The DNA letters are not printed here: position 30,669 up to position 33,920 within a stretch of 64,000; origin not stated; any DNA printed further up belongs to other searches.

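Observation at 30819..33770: Lone 983-aa membrane-anchored FtsK/HerA/VirD4-like ATPase with Q/P-rich extracytoplasmic N-terminus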

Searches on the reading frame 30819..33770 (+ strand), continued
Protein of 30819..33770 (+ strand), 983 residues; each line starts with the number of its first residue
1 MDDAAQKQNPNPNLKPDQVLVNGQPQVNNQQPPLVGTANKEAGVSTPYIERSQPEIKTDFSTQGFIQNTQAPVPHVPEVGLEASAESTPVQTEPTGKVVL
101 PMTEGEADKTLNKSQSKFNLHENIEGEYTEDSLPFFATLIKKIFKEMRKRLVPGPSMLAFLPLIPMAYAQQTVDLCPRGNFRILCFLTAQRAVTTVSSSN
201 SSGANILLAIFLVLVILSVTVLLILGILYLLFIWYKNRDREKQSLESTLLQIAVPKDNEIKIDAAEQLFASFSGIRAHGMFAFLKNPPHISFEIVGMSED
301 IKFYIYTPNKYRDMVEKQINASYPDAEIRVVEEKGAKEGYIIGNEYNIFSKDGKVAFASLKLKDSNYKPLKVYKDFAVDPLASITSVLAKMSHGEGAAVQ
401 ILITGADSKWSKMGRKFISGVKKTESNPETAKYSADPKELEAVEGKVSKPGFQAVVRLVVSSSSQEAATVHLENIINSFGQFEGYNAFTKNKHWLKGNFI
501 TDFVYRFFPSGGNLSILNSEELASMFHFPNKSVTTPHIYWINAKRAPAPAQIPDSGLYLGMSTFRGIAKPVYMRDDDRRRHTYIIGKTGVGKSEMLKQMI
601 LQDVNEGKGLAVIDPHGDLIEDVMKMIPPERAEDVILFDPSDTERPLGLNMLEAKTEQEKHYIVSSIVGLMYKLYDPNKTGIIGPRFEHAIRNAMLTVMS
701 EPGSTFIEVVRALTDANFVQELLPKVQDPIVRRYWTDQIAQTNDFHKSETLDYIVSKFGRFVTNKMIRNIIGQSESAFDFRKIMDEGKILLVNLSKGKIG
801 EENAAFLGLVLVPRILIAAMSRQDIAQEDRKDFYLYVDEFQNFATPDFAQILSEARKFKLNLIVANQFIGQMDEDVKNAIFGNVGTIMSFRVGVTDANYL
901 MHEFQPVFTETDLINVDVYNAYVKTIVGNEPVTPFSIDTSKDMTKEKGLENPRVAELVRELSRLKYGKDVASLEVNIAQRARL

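Call 15: find_related_loci(query=window:31257-33767:+, collection=genome_contigs, flank=10000)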
Query window:31257-33767:+ (837 aa) in genome_contigs; peptide patterns used: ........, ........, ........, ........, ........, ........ (x = any residue, [..] = any of these).
224 stretches matched a pattern; 180 encode a relative of the query (tblastn E <= 1e-3); the best 80 are kept; 80 distinct loci.
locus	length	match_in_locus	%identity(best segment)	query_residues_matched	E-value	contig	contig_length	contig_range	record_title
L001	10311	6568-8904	85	59-837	0e+0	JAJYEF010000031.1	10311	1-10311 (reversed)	MAG: bacterium isolate DBS1-1.bin22 NODE_11884_length_10311_cov_3.955715, whole genome shotgun sequence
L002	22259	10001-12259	79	83-837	0e+0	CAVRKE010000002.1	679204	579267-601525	MAG: Candidatus Levybacteria bacterium isolate MFD01476.bin.1.95 genome assembly, contig: contig_6007, whole genome shot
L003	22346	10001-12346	76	58-837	0e+0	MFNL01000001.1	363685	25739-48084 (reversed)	MAG: Candidatus Levybacteria bacterium RIFCSPHIGHO2_01_FULL_37_17 rifcsphigho2_01_scaffold_35, whole genome shotgun sequ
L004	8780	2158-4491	72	59-837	0e+0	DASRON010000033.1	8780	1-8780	MAG TPA_asm: Patescibacteria group bacterium isolate SMAG_U10269 k141_43097, whole genome shotgun sequence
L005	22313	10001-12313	74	71-837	0e+0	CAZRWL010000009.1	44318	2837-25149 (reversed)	MAG TPA_asm: uncultured Gammaproteobacteria bacterium isolate SRP269290_co1_1073 genome assembly, contig: NODE_861_lengt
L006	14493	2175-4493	72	61-837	0e+0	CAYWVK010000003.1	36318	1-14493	MAG TPA_asm: uncultured Gammaproteobacteria bacterium isolate SRP192927_co6_216 genome assembly, contig: NODE_1956_lengt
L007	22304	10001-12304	71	74-837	0e+0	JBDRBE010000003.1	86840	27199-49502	MAG: Candidatus Levyibacteriota bacterium isolate MEGAHIT-group-1.104 k141_3725980, whole genome shotgun sequence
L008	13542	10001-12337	71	58-837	0e+0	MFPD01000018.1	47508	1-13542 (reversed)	MAG: Candidatus Levybacteria bacterium RIFCSPLOWO2_02_FULL_37_18 rifcsplowo2_02_scaffold_5953, whole genome shotgun sequ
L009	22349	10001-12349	67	62-837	0e+0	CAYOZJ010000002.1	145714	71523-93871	MAG TPA_asm: uncultured Gammaproteobacteria bacterium isolate SRP200132_co1_666 genome assembly, contig: NODE_95_length_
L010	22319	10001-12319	68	73-837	0e+0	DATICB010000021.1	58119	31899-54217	MAG TPA_asm: Patescibacteria group bacterium isolate SMAG_U16305 k141_986851, whole genome shotgun sequence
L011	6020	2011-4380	66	37-837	0e+0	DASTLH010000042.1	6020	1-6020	MAG TPA_asm: Patescibacteria group bacterium isolate SMAG_U2653 k141_1284316, whole genome shotgun sequence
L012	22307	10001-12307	69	79-836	0e+0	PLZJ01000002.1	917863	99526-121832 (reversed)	MAG: Candidatus Levyibacteriota bacterium isolate palsa_1332 73.20120700_P3D.151_contig_1296, whole genome shotgun seque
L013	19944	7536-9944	77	36-837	0e+0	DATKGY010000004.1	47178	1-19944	MAG TPA_asm: Patescibacteria group bacterium isolate SMAG_U14563 k141_58346, whole genome shotgun sequence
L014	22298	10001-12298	67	70-837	0e+0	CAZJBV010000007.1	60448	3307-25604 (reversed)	MAG TPA_asm: uncultured Gammaproteobacteria bacterium isolate binchicken_co144_1014 genome assembly, contig: NODE_1120_l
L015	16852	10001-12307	67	61-837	0e+0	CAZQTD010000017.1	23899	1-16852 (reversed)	MAG TPA_asm: uncultured Gammaproteobacteria bacterium isolate binchicken_co58_20 genome assembly, contig: NODE_1692_leng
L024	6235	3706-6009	65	62-837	0e+0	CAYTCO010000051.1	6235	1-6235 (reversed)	MAG TPA_asm: uncultured Gammaproteobacteria bacterium isolate SRP286056_co1_355 genome assembly, contig: NODE_17712_leng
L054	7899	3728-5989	47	93-835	0e+0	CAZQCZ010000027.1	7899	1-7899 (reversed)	MAG TPA_asm: uncultured Candidatus Saccharibacteria bacterium isolate SRP098346_co1_87 genome assembly, contig: NODE_125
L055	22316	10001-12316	63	59-837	0e+0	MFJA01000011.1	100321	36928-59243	MAG: Candidatus Gottesmanbacteria bacterium RBG_16_37_8 RBG_16_scaffold_1253, whole genome shotgun sequence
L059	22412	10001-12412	41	68-835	0e+0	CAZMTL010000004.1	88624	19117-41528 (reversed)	MAG TPA_asm: uncultured Gammaproteobacteria bacterium isolate SRP329715_co2_384 genome assembly, contig: NODE_541_length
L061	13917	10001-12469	39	52-837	0e+0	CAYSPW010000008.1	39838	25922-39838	MAG TPA_asm: uncultured Gammaproteobacteria bacterium isolate SRP141376_co4_298 genome assembly, contig: NODE_1778_lengt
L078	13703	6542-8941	39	59-837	3e-176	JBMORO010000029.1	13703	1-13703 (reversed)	MAG: Patescibacteria group bacterium isolate Betzabe_MAG182 MAG182_29, whole genome shotgun sequence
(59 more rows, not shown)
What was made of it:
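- Identity falls with taxonomic distance, 85% down to 38% (call 15). Protein identity tracks taxonomy (call 15).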

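Call 25: search_protein_representatives(protein=window:31257-33767:+)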
Query: 837 residues. Proteins with E-value up to 0.001 (for the whole library): 23228; up to 1e-10: 15410; up to 1e-30: 6171. The best 150 are listed.
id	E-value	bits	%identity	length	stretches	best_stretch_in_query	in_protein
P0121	0.0e+00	1240.2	68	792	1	60-837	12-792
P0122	4.1e-239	812.2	53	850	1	94-836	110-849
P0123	1.1e-224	764.5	50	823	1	39-828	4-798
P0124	6.9e-209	712.3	47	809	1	76-835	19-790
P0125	4.1e-208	709.7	47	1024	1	63-835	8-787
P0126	1.2e-202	691.6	60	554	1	58-602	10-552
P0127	4.0e-198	676.7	44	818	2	280-836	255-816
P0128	2.9e-190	650.7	43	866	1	73-837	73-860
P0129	5.3e-186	636.6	47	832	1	115-834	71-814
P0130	7.3e-186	636.1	44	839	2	291-837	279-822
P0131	3.2e-185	634.0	46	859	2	289-837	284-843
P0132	1.3e-184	632.0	45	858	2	274-837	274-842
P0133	8.2e-183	626.1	43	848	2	288-837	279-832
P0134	2.4e-182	624.5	45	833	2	292-832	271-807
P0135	1.3e-175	602.2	42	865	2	237-834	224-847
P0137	3.2e-171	587.7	43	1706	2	293-834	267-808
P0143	2.4e-169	581.5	42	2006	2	278-834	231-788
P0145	2.6e-168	578.1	37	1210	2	414-824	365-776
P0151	1.8e-164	565.4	42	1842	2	292-834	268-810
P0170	2.9e-151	521.7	54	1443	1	373-834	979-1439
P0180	2.4e-148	512.1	53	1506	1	375-835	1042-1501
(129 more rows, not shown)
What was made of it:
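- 6,171 clusters at 50% identity match at E <= 1e-30 (call 25).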

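Call 36: find_encoding_contigs(protein=P0023, flank=6000, max_places=2)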
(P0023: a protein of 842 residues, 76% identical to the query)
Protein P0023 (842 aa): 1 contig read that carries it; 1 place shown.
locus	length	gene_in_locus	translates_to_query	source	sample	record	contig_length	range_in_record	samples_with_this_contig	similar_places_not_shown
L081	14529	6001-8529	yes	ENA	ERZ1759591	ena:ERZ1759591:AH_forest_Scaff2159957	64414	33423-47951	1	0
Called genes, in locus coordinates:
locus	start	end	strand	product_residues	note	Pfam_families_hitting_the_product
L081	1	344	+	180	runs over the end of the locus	PF18915:DUF5667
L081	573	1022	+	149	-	PF22811:Zn_ribbon_NrdR, PF03477:ATP-cone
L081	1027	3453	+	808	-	PF00317:Ribonuc_red_lgN, PF02867:Ribonuc_red_lgC, PF12637:TSCPD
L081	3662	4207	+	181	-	PF01923:Cob_adeno_trans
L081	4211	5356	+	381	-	-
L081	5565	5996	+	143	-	-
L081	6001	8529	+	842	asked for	PF26449:DUF8128, PF01935:DUF87 (faint), PF10412:TrwB_AAD_bind (weak), PF12696:TraG-D_C (weak)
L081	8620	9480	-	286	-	PF02899:Phage_int_SAM_1, PF13495:Phage_int_SAM_4, PF00589:Phage_integrase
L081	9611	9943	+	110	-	PF04977:DivIC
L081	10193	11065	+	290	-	-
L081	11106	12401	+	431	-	PF01266:DAO (faint), PF21799:MurD-like_N (weak), PF08245:Mur_ligase_M, PF02875:Mur_ligase_C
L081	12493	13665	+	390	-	PF01702:TGT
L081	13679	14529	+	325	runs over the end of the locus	PF00579:tRNA-synt_1b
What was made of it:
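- On DUF8128 (PF26449) family: The name DUF8128 is given in call 36.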

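Call 37: find_encoding_contigs(protein=P0026, flank=3000, max_places=2)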
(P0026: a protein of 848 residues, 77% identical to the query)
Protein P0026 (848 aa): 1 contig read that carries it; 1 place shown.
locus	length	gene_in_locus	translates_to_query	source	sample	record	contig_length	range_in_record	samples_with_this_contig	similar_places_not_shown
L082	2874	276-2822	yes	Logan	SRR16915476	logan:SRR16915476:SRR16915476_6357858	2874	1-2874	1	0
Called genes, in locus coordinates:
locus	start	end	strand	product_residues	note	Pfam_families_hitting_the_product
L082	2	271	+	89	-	?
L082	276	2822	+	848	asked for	PF26449:DUF8128, PF10412:TrwB_AAD_bind (faint), PF12696:TraG-D_C (weak)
